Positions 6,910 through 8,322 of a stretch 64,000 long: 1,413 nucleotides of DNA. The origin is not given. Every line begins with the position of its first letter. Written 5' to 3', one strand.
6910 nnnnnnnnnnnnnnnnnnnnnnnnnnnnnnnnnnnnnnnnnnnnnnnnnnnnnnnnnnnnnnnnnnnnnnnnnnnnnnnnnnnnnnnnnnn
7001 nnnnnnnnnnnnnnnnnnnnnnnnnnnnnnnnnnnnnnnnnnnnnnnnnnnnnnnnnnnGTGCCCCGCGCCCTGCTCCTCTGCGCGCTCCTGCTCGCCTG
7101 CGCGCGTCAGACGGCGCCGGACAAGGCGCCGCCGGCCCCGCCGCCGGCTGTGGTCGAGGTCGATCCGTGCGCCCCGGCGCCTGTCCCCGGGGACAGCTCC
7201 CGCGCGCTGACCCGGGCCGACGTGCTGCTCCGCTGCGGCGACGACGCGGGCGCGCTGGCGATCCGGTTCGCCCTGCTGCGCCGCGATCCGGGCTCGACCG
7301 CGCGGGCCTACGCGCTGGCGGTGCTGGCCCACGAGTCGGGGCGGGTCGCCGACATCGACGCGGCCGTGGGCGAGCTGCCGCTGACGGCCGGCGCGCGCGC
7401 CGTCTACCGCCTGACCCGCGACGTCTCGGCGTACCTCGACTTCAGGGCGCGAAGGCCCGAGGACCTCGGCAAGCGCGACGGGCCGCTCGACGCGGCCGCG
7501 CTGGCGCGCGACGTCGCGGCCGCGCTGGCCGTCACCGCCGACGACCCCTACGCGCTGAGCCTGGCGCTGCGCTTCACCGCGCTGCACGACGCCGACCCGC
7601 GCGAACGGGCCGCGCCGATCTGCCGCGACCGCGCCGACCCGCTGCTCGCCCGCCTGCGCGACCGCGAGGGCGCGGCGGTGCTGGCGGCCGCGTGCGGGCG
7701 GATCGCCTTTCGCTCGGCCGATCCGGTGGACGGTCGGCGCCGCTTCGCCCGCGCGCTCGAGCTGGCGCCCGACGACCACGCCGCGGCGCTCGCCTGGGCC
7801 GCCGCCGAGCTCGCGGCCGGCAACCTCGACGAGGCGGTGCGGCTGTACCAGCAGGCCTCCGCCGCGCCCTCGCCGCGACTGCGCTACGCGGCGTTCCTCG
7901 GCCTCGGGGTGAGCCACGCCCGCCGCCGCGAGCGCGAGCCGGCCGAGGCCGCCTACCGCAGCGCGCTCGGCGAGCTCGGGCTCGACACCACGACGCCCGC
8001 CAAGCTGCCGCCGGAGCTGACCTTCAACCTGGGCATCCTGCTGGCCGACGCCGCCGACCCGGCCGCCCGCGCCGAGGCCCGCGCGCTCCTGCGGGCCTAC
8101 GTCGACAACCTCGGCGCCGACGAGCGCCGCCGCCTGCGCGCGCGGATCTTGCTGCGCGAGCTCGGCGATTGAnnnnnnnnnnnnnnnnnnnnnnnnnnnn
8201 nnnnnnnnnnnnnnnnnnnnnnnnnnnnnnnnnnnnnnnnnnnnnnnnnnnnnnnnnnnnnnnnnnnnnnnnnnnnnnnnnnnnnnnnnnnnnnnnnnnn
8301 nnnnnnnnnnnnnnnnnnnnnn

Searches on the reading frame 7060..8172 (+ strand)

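Call 57: search_protein_families(library=pfam, proteins=[window:7060-8172:+], max_evalue=0.01)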
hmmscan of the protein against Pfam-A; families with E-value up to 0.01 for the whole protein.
window:7060-8172:+ (370 aa): 5 families
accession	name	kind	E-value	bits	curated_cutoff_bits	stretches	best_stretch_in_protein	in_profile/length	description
PF13176.12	TPR_7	-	0.00049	20.4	27.9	0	244-268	5-27/36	Tetratricopeptide repeat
PF13432.12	TPR_16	-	0.00075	20.3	32.7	2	213-270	4-62/65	Tetratricopeptide repeat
PF14559.12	TPR_19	-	0.00097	19.9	25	1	219-278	4-63/68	Tetratricopeptide repeat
PF13428.12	TPR_14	-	0.0042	18.1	23.5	0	241-275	2-38/44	Tetratricopeptide repeat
PF00515.34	TPR_1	-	0.0093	16.2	27.8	0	248-266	9-27/34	Tetratricopeptide repeat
